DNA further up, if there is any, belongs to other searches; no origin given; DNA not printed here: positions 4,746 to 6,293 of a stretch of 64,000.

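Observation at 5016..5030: TyrRS HIGH motif replaced by MQAGN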

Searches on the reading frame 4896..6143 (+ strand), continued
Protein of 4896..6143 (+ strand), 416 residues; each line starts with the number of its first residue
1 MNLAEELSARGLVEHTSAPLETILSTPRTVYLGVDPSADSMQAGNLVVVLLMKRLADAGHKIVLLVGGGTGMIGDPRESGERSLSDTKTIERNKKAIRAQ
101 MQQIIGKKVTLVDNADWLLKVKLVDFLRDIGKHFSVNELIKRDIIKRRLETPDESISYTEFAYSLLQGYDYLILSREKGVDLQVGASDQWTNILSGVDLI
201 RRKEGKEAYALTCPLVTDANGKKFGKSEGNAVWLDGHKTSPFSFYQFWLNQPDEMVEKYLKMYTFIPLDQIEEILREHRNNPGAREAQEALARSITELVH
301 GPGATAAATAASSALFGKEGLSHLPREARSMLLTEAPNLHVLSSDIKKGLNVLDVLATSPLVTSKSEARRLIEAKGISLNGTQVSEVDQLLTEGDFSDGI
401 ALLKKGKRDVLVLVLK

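Call 34: list_cluster_members(proteins=[P0122, P0123, P0138, P0146, P0153, P0162, P0186, P0135, P0144, P0218])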
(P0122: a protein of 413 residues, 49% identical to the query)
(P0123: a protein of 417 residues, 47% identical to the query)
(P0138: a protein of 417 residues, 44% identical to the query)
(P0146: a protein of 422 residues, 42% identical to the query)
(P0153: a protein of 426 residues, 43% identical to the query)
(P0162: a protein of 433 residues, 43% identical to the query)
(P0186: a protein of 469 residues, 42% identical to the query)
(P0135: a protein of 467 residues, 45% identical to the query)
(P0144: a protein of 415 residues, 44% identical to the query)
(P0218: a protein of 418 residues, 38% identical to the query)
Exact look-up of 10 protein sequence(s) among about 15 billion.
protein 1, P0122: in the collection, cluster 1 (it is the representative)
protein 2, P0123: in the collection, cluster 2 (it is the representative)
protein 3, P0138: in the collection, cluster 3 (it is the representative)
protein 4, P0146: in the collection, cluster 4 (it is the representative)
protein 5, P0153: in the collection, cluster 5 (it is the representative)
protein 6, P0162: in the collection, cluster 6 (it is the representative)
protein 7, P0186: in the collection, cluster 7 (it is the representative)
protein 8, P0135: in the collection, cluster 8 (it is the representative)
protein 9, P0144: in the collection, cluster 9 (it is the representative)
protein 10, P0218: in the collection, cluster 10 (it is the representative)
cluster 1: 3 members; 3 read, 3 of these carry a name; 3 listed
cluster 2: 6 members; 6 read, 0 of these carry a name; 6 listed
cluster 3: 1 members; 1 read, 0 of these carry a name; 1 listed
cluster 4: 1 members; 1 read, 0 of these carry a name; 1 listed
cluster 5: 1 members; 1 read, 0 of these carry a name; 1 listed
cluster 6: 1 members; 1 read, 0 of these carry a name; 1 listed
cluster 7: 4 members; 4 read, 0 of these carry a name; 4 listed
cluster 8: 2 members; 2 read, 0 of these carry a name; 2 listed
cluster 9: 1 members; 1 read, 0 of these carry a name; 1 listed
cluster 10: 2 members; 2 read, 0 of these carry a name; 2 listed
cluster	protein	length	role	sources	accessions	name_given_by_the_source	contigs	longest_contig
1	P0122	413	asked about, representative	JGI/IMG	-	tyrosyl-tRNA synthetase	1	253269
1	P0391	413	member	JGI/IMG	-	tyrosyl-tRNA synthetase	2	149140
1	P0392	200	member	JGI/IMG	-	tyrosyl-tRNA synthetase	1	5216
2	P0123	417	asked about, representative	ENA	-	-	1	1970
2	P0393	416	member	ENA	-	-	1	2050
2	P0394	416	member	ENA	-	-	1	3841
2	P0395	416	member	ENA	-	-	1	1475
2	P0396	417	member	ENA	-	-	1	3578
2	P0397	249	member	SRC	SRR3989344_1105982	-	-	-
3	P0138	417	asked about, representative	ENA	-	-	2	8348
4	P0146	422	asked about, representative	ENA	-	-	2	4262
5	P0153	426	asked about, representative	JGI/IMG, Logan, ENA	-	-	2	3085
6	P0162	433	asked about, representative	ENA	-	-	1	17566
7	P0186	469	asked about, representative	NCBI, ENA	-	-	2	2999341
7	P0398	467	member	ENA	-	-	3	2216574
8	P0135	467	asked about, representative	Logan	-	-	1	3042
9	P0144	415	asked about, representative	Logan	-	-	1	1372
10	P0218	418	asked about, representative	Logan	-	-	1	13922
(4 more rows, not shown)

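Call 35: find_encoding_contigs(protein=P0186, flank=5000, max_places=3)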
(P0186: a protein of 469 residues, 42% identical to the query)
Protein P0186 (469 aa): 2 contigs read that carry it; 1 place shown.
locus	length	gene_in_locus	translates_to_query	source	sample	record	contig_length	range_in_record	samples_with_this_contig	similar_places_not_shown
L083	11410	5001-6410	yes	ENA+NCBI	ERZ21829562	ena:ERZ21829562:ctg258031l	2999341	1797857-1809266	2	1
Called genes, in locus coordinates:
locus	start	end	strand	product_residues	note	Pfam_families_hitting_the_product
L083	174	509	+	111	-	PF05336:rhaM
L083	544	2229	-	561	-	PF00920:ILVD_EDD_N, PF24877:ILV_EDD_C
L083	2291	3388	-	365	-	PF04909:Amidohydro_2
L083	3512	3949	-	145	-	PF00903:Glyoxalase, PF13669:Glyoxalase_4, PF18029:Glyoxalase_6 (weak)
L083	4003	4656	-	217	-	PF13847:Methyltransf_31 (weak), PF08241:Methyltransf_11 (weak), PF13649:Methyltransf_25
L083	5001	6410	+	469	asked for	PF00579:tRNA-synt_1b, PF22421:SYY_C-terminal (weak), PF01479:S4 (faint)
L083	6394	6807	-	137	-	-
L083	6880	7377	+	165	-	PF14340:DUF4395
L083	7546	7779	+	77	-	-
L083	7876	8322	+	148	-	PF00293:NUDIX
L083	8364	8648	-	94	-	-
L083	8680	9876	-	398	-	PF02746:MR_MLE_N, PF13378:MR_MLE_C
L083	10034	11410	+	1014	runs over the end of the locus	-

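Call 36: find_homologous_proteins(query=P0186, max_evalue=1e-30)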
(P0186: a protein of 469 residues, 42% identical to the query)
Query P0186 (469 aa): 8000 proteins with E <= 1e-30 among 8000 candidates; the best 120 are listed.
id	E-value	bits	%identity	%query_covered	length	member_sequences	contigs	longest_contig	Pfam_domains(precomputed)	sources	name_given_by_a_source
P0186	0.0e+0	1049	100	100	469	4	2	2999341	PF22421.2,PF00579.32,PF01479.31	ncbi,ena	-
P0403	1.3e-246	837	81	100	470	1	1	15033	PF22421.2,PF00579.32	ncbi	-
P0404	4.5e-209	713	74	92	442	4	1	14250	PF22421.2,PF00579.32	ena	-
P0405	1.3e-208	712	75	92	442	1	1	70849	PF22421.2,PF00579.32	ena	-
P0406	1.5e-207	708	74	90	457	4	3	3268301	PF22421.2,PF00579.32,PF01479.31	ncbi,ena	-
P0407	4.0e-205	700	71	93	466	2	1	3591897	PF22421.2,PF00579.32,PF01479.31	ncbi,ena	-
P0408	6.9e-205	699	65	97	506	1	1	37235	PF22421.2,PF00579.32,PF01479.31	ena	-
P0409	7.6e-205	699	72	93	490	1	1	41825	PF22421.2,PF00579.32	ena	-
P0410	6.9e-204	696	72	92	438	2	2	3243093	PF22421.2,PF00579.32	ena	-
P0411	1.8e-203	695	72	93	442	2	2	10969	PF22421.2,PF00579.32,PF01479.31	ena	-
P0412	7.1e-203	693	72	93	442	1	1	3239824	PF22421.2,PF00579.32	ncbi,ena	-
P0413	7.0e-201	686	69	95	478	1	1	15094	PF22421.2,PF00579.32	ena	-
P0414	1.4e-199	682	73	90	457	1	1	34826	PF22421.2,PF00579.32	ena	-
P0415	3.3e-196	671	68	94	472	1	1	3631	PF22421.2,PF00579.32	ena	-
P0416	8.6e-195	666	70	92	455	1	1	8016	PF22421.2,PF00579.32,PF01479.31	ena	-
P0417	4.1e-194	664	70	91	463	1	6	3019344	PF22421.2,PF00579.32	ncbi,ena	-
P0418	4.8e-178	611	80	72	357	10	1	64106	PF00579.32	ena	-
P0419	7.5e-163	561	83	62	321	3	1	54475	PF00579.32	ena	-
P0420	1.0e-160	554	58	91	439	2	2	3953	PF00579.32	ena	-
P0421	8.2e-158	544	56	91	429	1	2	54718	PF22421.2,PF00579.32,PF01479.31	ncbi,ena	-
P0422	2.2e-157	543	58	91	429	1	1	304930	PF22421.2,PF00579.32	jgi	jgi:tyrosyl-tRNA synthetase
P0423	5.3e-157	541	57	90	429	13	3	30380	PF22421.2,PF00579.32,PF01479.31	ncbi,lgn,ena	-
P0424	7.7e-157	541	57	91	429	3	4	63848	PF22421.2,PF00579.32,PF01479.31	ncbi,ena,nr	ncbi:MAG: tyrosine--tRNA ligase [Chloroflexota bacterium]|nr:tyrosine--tRNA ligase [Chloroflexota ba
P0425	3.8e-155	535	58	91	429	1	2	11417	PF22421.2,PF00579.32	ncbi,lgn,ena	-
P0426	4.5e-155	535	58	91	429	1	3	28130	PF22421.2,PF00579.32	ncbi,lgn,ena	-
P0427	1.6e-154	533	57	91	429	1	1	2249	PF22421.2,PF00579.32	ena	-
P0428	8.8e-154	531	58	91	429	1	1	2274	PF22421.2,PF00579.32,PF01479.31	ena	-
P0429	1.2e-153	530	57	90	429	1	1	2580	PF22421.2,PF00579.32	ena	-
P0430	5.4e-153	528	57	91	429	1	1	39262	PF22421.2,PF00579.32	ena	-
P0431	5.9e-153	528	57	91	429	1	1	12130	PF22421.2,PF00579.32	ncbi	-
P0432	8.1e-153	528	57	91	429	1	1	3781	PF22421.2,PF00579.32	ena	-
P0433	9.6e-153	527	57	91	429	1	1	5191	PF22421.2,PF00579.32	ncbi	-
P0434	1.3e-152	527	57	91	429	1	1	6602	PF22421.2,PF00579.32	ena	-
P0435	2.1e-152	526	57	91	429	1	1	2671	PF22421.2,PF00579.32,PF01479.31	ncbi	-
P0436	2.8e-152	526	57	91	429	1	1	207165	PF22421.2,PF00579.32,PF01479.31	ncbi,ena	-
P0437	9.4e-152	524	57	91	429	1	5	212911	PF22421.2,PF00579.32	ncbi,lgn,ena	-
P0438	9.4e-152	524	57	91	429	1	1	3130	PF22421.2,PF00579.32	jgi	-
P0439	1.2e-150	520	59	87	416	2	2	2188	PF22421.2,PF00579.32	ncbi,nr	ncbi:MAG TPA: tyrosine--tRNA ligase, partial [Chloroflexota bacterium]|nr:tyrosine--tRNA ligase [Chl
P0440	6.4e-150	518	55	91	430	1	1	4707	PF00579.32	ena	-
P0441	1.1e-139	484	52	94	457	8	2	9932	PF00579.32,PF01479.31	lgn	-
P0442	2.1e-138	480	54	91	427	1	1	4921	PF22421.2,PF00579.32,PF01479.31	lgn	-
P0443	2.1e-137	477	54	90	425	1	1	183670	PF22421.2,PF00579.32,PF01479.31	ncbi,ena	-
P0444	1.9e-136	474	54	91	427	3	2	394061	PF22421.2,PF00579.32,PF01479.31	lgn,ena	-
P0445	2.8e-136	473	54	92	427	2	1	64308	PF22421.2,PF00579.32,PF01479.31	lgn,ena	-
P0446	3.4e-136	473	53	91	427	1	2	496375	PF22421.2,PF00579.32,PF01479.31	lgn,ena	-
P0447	5.2e-136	472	53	92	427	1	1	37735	PF22421.2,PF00579.32,PF01479.31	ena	-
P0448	6.6e-136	472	53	90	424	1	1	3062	PF22421.2,PF00579.32,PF01479.31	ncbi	-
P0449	5.4e-134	466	52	91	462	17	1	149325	PF22421.2,PF00579.32,PF01479.31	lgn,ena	-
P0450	5.2e-128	446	52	90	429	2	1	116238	PF22421.2,PF00579.32,PF01479.31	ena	-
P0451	1.6e-125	438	48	90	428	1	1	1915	PF22421.2,PF00579.32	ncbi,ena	-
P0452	8.1e-123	429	61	64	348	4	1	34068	PF00579.32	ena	-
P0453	1.2e-122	428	51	90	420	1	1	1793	PF22421.2,PF00579.32,PF01479.31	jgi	-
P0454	2.2e-122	427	49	90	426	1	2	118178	PF22421.2,PF00579.32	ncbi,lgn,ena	-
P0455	2.9e-122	427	49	90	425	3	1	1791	PF22421.2,PF00579.32,PF01479.31,PF16714.11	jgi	jgi:tyrosyl-tRNA synthetase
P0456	3.8e-122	426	48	90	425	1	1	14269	PF22421.2,PF00579.32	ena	-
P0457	2.6e-121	424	49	90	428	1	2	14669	PF22421.2,PF00579.32,PF01479.31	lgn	-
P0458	5.5e-121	423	48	90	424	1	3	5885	PF22421.2,PF00579.32,PF01479.31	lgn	-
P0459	7.9e-121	422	50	90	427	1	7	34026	PF22421.2,PF00579.32,PF01479.31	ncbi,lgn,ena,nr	ncbi:MAG: tyrosine--tRNA ligase [Anaerolineales bacterium]|nr:tyrosine--tRNA ligase [Anaerolineales 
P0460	1.1e-120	422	50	90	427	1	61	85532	PF22421.2,PF00579.32,PF01479.31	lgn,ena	-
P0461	1.1e-120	422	50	90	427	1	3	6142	PF22421.2,PF00579.32,PF01479.31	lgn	-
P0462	1.1e-120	422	49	90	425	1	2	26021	PF22421.2,PF00579.32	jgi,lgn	-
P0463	3.0e-120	420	48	90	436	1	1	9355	PF22421.2,PF00579.32,PF01479.31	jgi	jgi:tyrosyl-tRNA synthetase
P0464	3.4e-120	420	50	90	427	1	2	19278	PF22421.2,PF00579.32,PF01479.31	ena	-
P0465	5.5e-120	419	48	90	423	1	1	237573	PF22421.2,PF00579.32,PF01479.31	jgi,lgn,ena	-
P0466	6.2e-120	419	47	90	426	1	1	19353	PF22421.2,PF00579.32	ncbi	-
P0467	7.1e-120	419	48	90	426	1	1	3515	PF22421.2,PF00579.32,PF01479.31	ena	-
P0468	7.7e-120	419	48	90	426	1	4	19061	PF22421.2,PF00579.32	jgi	jgi:tyrosyl-tRNA synthetase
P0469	1.1e-119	418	50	84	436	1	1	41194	PF22421.2,PF00579.32,PF01479.31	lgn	-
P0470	1.7e-119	418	50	90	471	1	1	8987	PF22421.2,PF00579.32,PF01479.31,PF16714.11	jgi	jgi:tyrosyl-tRNA synthetase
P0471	2.5e-119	417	48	90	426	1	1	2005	PF22421.2,PF00579.32,PF01479.31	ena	-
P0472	2.7e-119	417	48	90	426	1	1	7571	PF22421.2,PF00579.32,PF01479.31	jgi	jgi:tyrosyl-tRNA synthetase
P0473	3.0e-119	417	48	90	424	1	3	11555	PF22421.2,PF00579.32,PF01479.31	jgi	-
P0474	5.0e-119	416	49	90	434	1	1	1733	PF22421.2,PF00579.32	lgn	-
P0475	5.6e-119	416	47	90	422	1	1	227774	PF22421.2,PF00579.32,PF01479.31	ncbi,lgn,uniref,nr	ncbi:tyrosyl-tRNA synthetase [Thalassobacillus cyri]|uniref:Tyrosine--tRNA ligase n=1 Tax=Thalassoba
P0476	5.7e-119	416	49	90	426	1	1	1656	PF22421.2,PF00579.32,PF01479.31,PF16714.11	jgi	-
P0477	5.8e-119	416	48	90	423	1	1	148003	PF22421.2,PF00579.32,PF01479.31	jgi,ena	-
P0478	6.1e-119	416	50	86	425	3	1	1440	PF22421.2,PF00579.32,PF01479.31,PF16714.11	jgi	jgi:tyrosyl-tRNA synthetase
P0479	8.9e-119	415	46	90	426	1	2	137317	PF22421.2,PF00579.32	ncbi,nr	ncbi:MAG: tyrosine--tRNA ligase [Chloroflexota bacterium]|nr:tyrosine--tRNA ligase [Ardenticatenacea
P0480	9.3e-119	415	48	90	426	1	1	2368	PF22421.2,PF00579.32,PF01479.31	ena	-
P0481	9.7e-119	415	48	90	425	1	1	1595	PF22421.2,PF00579.32,PF01479.31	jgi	jgi:tyrosyl-tRNA synthetase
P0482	1.1e-118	415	48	90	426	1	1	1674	PF22421.2,PF00579.32,PF01479.31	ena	-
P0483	1.3e-118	415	48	90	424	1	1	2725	PF22421.2,PF00579.32,PF01479.31,PF16714.11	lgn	-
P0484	1.4e-118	415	49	90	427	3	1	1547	PF22421.2,PF00579.32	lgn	-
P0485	1.4e-118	415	48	90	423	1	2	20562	PF22421.2,PF00579.32,PF01479.31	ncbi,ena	ncbi:MAG: tyrosine--tRNA ligase [Candidatus Hydrogenedentota bacterium]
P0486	1.5e-118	415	47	90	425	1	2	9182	PF22421.2,PF00579.32,PF01479.31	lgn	-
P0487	1.7e-118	414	49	88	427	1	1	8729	PF22421.2,PF00579.32,PF01479.31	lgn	-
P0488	2.2e-118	414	49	90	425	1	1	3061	PF22421.2,PF00579.32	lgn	-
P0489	2.5e-118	414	48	89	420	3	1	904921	PF22421.2,PF00579.32,PF01479.31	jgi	jgi:tyrosyl-tRNA synthetase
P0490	3.0e-118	414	45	90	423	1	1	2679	PF22421.2,PF00579.32,PF01479.31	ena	-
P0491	3.0e-118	414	48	90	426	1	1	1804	PF22421.2,PF00579.32,PF01479.31,PF16714.11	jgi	jgi:tyrosyl-tRNA synthetase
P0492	3.5e-118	413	48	90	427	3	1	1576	PF22421.2,PF00579.32,PF01479.31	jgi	jgi:tyrosyl-tRNA synthetase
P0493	4.1e-118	413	47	91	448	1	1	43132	PF22421.2,PF00579.32,PF01479.31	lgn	-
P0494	4.4e-118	413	48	90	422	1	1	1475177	PF22421.2,PF00579.32,PF01479.31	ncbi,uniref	ncbi:tyrosine--tRNA ligase [Thalassobacillus hwangdonensis]|uniref:Tyrosine--tRNA ligase n=1 Tax=Tha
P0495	4.7e-118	413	48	91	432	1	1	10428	PF22421.2,PF00579.32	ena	-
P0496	4.7e-118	413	48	90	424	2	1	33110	PF22421.2,PF00579.32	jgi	jgi:tyrosyl-tRNA synthetase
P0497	4.9e-118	413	47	90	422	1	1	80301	PF22421.2,PF00579.32,PF01479.31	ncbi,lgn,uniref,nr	ncbi:tyrosine--tRNA ligase [Aquibacillus albus]|uniref:Tyrosine--tRNA ligase n=1 Tax=Aquibacillus al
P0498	5.3e-118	413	48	90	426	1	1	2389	PF22421.2,PF00579.32,PF01479.31,PF16714.11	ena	-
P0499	5.6e-118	413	48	90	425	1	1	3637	PF22421.2,PF00579.32,PF01479.31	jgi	-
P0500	5.7e-118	413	47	90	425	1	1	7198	PF22421.2,PF00579.32,PF01479.31,PF16714.11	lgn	-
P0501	5.8e-118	413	48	90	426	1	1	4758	PF22421.2,PF00579.32,PF01479.31,PF16714.11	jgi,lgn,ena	-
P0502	5.9e-118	413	48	90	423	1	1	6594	PF22421.2,PF00579.32,PF01479.31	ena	-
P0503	6.7e-118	412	47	90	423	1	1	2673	PF22421.2,PF00579.32,PF01479.31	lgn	-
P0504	8.1e-118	412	47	90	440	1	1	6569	PF22421.2,PF00579.32,PF01479.31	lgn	-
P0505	8.2e-118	412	48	90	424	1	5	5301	PF22421.2,PF00579.32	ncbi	-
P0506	9.0e-118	412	49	90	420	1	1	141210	PF22421.2,PF00579.32,PF01479.31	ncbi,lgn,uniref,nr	ncbi:MAG: tyrosine--tRNA ligase [Candidatus Tectomicrobia bacterium]|uniref:Tyrosine--tRNA ligase n=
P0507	9.1e-118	412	46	90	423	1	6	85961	PF22421.2,PF00579.32,PF01479.31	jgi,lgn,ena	-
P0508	9.1e-118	412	47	90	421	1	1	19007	PF22421.2,PF00579.32,PF01479.31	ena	-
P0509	9.1e-118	412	48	90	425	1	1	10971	PF22421.2,PF00579.32,PF01479.31,PF16714.11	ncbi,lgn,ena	-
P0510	9.2e-118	412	49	87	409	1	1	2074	PF22421.2,PF00579.32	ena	-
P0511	9.2e-118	412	47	89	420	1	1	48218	PF22421.2,PF00579.32,PF01479.31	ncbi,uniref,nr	ncbi:tyrosine--tRNA ligase [Caenibacillus caldisaponilyticus]|uniref:tyrosine--tRNA ligase n=1 Tax=C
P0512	1.0e-117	412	46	90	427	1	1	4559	PF22421.2,PF00579.32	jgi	jgi:tyrosyl-tRNA synthetase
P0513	1.0e-117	412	48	90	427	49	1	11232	PF22421.2,PF00579.32,PF01479.31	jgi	-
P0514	1.0e-117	412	48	90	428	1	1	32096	PF22421.2,PF00579.32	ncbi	-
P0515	1.1e-117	412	47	90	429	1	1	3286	PF22421.2,PF00579.32,PF01479.31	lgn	-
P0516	1.1e-117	412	46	90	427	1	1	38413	PF22421.2,PF00579.32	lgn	-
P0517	1.3e-117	412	48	90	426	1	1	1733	PF22421.2,PF00579.32,PF01479.31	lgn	-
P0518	2.1e-117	411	50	85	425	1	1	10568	PF22421.2,PF00579.32,PF01479.31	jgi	jgi:tyrosyl-tRNA synthetase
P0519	2.4e-117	411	47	90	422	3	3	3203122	PF22421.2,PF00579.32,PF01479.31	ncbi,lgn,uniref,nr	ncbi:tyrosine--tRNA ligase 1 [Thalassobacillus devorans]|uniref:Tyrosine--tRNA ligase n=1 Tax=Thalas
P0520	2.5e-117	411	47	90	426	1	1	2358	PF22421.2,PF00579.32,PF16714.11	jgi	jgi:tyrosyl-tRNA synthetase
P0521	2.9e-117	410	48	90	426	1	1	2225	PF22421.2,PF00579.32,PF01479.31,PF16714.11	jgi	jgi:tyrosyl-tRNA synthetase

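Call 50: predict_structure(alignment_id=A1)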
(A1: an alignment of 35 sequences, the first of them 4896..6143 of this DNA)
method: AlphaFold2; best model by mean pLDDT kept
length: 416 residues; sequences in the alignment: 35
mean_pLDDT: 86.3   pTM: 0.84
mean pLDDT of the five models: 86.3, 86.1, 85.2, 84.8, 84.6
residues with pLDDT >= 90: 247; 70-90: 116; 50-70: 41; < 50: 12
segments of 3 or more residues with pLDDT < 50: 69-79
pLDDT, mean of each block of 10 residues (from residue 1): 93 95 95 87 91 96 79 48 72 91 93 86 76 65 63 59 81 95 91 88 93 84 64 91 93 92 95 95 91 96 94 83 85 90 94 92 92 93 91 91 90 94
secondary structure, 60 per line:
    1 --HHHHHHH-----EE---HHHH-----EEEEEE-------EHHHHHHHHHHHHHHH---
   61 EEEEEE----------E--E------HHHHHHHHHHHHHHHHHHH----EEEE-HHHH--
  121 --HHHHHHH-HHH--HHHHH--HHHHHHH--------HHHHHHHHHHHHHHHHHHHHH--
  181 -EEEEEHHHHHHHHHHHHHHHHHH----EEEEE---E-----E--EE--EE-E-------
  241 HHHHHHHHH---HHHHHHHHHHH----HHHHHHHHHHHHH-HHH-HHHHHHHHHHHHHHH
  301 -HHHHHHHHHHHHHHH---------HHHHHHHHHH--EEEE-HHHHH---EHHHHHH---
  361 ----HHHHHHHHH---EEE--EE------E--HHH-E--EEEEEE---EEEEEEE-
elements in order: H3-9 H20-23 E29-34 H43-57 E61-66 H87-105 E110-113 H115-118 H123-129 H136-140 H143-149 H158-178 E182-186 H187-204 E209-213 H241-249 H253-263 H268-280 H286-300 H302-316 H326-335 E338-341 H343-347 H352-357 H365-373 E377-379 E400-405 E409-415
